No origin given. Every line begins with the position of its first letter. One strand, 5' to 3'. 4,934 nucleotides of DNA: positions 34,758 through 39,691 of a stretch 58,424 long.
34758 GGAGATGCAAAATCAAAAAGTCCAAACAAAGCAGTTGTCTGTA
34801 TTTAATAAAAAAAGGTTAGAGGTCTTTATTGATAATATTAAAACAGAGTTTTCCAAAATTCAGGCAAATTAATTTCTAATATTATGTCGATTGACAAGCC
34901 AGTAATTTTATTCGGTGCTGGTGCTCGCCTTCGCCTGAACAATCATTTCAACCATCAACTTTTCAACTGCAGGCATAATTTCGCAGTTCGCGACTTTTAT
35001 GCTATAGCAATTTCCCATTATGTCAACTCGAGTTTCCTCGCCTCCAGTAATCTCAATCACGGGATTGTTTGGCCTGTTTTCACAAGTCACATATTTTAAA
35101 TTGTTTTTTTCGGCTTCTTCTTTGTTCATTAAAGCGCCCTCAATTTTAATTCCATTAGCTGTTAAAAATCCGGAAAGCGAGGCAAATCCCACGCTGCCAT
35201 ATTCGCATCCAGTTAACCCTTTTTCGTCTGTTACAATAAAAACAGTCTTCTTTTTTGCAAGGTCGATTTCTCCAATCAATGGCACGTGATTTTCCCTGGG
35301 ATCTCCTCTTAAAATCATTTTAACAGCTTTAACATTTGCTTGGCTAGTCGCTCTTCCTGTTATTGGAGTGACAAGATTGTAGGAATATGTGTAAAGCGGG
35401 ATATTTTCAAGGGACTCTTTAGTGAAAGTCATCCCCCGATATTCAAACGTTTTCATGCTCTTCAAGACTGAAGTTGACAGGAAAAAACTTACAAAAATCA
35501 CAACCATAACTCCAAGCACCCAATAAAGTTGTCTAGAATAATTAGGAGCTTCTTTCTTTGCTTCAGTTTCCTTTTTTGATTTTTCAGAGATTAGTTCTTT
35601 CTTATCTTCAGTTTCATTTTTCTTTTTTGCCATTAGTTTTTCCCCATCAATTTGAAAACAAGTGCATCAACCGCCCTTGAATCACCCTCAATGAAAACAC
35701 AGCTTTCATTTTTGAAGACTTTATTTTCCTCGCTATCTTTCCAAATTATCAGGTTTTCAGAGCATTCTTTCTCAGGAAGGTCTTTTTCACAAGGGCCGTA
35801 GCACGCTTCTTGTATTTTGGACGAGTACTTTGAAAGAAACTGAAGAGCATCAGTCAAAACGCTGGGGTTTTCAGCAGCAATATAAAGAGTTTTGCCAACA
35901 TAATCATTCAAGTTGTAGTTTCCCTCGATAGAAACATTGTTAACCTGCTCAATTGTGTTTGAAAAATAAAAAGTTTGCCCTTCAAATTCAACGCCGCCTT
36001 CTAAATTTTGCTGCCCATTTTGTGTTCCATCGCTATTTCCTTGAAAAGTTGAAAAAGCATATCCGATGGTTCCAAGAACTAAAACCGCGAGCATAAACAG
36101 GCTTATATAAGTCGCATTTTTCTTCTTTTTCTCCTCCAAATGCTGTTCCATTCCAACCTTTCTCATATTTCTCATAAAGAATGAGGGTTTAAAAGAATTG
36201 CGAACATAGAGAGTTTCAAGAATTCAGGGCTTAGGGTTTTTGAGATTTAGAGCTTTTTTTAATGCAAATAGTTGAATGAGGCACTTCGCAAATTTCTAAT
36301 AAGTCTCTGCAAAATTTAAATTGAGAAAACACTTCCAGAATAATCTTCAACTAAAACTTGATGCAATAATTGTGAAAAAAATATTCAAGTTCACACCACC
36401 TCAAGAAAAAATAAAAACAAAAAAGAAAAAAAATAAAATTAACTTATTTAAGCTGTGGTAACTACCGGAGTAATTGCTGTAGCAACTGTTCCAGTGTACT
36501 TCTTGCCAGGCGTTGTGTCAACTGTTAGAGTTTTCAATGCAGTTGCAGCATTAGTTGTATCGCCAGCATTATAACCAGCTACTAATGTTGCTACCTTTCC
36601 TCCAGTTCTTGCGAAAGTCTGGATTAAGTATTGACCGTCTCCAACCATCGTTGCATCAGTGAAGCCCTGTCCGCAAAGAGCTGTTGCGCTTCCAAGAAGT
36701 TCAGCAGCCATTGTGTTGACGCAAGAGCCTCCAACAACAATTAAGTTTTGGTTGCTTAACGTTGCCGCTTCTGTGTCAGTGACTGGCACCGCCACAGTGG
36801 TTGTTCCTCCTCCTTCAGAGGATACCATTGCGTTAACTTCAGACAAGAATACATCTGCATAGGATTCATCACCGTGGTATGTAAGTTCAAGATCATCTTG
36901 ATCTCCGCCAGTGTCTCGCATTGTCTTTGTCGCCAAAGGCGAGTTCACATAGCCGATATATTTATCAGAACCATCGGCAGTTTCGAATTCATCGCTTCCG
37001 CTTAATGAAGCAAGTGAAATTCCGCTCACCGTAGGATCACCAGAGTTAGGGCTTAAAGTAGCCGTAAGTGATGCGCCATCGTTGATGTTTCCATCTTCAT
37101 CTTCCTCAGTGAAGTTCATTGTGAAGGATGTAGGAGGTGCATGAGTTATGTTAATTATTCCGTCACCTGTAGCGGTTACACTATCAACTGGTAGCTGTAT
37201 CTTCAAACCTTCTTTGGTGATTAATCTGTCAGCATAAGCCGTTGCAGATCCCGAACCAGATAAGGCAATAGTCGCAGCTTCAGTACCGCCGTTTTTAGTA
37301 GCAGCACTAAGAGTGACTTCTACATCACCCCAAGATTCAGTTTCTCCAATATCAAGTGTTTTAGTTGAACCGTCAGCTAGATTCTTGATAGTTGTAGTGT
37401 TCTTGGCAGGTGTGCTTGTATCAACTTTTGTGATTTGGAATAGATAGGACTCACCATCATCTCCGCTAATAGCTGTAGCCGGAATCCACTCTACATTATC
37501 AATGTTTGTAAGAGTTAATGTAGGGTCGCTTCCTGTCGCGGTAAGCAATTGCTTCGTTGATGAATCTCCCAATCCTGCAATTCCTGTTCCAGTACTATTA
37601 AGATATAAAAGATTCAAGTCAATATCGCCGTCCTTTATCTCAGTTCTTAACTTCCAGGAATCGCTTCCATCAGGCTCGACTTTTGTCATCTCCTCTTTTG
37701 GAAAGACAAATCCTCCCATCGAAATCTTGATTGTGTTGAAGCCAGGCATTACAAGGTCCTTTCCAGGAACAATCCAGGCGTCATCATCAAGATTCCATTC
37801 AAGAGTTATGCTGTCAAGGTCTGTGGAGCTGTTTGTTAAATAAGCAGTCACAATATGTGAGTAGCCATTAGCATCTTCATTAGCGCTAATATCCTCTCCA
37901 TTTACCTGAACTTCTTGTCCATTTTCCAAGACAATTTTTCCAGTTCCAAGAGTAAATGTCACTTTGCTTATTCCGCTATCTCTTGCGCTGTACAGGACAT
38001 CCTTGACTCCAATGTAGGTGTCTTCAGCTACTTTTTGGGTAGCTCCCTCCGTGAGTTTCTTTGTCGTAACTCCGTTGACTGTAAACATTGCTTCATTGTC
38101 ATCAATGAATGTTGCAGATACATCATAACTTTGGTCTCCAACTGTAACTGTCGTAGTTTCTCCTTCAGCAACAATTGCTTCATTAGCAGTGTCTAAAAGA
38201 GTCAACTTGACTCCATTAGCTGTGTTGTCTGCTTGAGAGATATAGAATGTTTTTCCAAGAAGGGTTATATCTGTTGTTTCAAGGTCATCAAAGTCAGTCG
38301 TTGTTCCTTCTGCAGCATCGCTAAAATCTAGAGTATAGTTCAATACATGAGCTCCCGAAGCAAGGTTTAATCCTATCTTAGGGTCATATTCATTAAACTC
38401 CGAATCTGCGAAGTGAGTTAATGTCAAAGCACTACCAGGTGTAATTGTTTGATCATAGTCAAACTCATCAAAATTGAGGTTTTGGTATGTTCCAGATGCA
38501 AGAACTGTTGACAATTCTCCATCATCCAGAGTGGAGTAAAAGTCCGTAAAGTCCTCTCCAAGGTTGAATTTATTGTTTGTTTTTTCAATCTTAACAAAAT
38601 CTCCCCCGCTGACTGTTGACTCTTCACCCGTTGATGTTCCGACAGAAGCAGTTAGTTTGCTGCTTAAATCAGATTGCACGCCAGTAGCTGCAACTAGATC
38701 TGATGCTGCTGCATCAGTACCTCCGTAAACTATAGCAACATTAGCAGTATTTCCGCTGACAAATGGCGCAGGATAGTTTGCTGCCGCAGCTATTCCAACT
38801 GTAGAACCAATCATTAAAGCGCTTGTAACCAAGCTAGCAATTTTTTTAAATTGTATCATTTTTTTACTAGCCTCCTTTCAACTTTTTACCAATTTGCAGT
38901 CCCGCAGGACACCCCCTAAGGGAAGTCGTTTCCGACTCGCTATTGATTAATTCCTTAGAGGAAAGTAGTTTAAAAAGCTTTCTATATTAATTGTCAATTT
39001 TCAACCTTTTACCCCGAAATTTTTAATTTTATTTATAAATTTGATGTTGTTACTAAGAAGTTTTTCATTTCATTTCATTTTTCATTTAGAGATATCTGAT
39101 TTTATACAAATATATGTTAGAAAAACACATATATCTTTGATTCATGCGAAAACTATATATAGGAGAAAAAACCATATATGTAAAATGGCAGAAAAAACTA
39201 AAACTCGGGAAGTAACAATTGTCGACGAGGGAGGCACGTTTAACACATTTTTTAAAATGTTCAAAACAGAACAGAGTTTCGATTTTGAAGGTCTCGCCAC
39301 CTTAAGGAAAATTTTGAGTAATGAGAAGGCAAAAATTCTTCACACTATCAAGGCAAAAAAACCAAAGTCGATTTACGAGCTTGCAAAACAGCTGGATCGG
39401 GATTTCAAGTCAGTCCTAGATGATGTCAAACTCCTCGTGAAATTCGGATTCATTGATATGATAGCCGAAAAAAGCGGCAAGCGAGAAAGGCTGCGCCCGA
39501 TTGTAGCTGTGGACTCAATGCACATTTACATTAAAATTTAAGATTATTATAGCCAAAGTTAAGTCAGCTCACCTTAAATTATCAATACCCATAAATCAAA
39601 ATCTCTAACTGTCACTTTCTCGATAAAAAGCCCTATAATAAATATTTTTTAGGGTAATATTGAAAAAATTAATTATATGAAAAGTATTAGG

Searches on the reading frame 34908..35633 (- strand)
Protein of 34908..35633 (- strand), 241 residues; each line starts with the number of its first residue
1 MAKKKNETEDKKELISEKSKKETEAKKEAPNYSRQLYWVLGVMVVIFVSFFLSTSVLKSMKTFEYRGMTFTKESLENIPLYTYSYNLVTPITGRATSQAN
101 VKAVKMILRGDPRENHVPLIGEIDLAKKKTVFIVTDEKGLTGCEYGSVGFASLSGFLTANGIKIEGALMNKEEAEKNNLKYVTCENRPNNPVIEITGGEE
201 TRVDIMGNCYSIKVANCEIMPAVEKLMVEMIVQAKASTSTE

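Call 19: search_protein_families(library=ncbifam, proteins=[window:34908-35633:-], max_evalue=10)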
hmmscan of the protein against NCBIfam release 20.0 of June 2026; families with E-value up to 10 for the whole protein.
window:34908-35633:- (241 aa): 3 families
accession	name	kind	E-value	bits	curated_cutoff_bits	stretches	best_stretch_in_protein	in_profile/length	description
NF039170.1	SdrH_fam_CTERM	subfamily_domain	0.029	14.4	50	1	3-52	107-156/163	SdrH family protein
NF045849.1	ICE_MMCAP2_0565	equivalog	0.049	13.3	40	1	27-59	47-79/80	Mbov_0395 family pilin-like conjugal transfer protein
NF040969.1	cytb_ExtP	equivalog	0.059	13.2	290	1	33-87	104-158/205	selenite/tellurite reduction operon b-type cytochrome ExtP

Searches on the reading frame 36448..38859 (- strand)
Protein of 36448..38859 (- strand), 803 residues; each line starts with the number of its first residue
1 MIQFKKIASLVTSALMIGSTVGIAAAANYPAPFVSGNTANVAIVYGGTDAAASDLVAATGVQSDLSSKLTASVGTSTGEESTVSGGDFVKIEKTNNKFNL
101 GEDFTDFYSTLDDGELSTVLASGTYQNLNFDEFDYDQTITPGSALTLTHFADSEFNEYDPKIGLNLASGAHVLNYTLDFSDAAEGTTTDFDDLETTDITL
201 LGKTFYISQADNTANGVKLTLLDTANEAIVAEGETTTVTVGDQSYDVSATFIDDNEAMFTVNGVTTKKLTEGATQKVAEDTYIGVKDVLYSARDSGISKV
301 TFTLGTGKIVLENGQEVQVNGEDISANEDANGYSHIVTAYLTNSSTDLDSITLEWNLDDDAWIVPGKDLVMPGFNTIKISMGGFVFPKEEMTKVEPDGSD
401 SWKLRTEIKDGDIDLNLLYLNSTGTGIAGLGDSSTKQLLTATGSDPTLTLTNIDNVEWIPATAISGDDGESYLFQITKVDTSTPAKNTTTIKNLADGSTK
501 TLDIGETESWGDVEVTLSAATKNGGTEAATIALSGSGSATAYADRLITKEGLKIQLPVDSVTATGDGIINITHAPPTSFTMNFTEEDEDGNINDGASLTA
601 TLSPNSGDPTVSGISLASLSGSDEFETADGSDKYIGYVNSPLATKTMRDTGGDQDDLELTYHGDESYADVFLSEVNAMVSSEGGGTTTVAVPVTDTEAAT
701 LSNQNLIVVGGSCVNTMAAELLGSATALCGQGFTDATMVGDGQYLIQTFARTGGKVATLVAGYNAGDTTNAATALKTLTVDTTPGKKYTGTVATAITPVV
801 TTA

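Call 3: search_protein_families(library=pfam, proteins=[window:36448-38859:-], max_evalue=1)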
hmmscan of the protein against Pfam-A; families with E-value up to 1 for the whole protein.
window:36448-38859:- (803 aa): 1 family
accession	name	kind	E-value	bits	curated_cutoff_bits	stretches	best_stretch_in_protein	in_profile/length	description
PF05124.17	S_layer_C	-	2.3e-10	40.8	23.9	1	28-775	4-173/177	S-layer like family, outer domain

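Call 19: search_protein_families(library=ncbifam, proteins=[window:36448-38859:-], max_evalue=10)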
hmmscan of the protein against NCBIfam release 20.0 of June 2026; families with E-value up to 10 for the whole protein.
window:36448-38859:- (803 aa): 0 families

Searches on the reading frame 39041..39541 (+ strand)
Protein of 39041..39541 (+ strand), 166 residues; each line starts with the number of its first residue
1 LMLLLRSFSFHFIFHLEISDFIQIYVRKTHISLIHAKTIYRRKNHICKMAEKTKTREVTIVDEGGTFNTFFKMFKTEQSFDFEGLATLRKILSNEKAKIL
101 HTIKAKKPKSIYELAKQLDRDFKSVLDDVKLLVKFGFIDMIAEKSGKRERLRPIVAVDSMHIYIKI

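Call 3: search_protein_families(library=pfam, proteins=[window:39041-39541:+], max_evalue=1)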
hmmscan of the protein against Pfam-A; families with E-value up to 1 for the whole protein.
window:39041-39541:+ (166 aa): 6 families
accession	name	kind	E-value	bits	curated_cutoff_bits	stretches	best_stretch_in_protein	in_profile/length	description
PF25212.1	HVO_A0114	-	9.8e-19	67.4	27.6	1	77-158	5-82/84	HVO_A0114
PF01047.28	MarR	-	0.012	15.9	24.6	1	92-145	1-54/59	MarR family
PF13463.12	HTH_27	-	0.017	15.8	22.2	1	92-149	1-59/68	Winged helix DNA-binding domain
PF08279.18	HTH_11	-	0.023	15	25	1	97-143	3-49/55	HTH domain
PF17762.8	HTH_ParB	-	0.094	13.3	22.6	1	16-60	44-90/102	ParB HTH domain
PF11855.13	DUF3375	-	0.17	11.1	28.6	0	109-155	175-221/474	Protein of unknown function (DUF3375)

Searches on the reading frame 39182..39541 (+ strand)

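Call 19: search_protein_families(library=ncbifam, proteins=[window:39182-39541:+], max_evalue=10)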
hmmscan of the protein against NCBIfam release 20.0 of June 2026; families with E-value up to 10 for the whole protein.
window:39182-39541:+ (119 aa): 5 families
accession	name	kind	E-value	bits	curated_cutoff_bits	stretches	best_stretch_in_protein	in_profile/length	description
TIGR01884.1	cas_HTH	subfamily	1.2e-05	24.8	60.2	1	2-97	109-192/202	CRISPR-associated CARF protein Csa3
NF053602.1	Phr_regulator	exception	0.00033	20.3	320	1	40-99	4-63/191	heat shock transcription regulator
NF040939.2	trans_reg_lrs14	equivalog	0.00079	19.4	90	1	45-107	19-82/103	Lrs14 family HTH-type transcriptional regulator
NF053606.1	Sta1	subfamily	0.0011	19.1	80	1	45-105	18-78/100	Sta1 family transcriptional regulator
NF052346.1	PAB0415_fam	hypoth_equivalog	0.011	15.5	250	1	27-114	30-117/205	PAB0415 family putative ATP pyrophosphatase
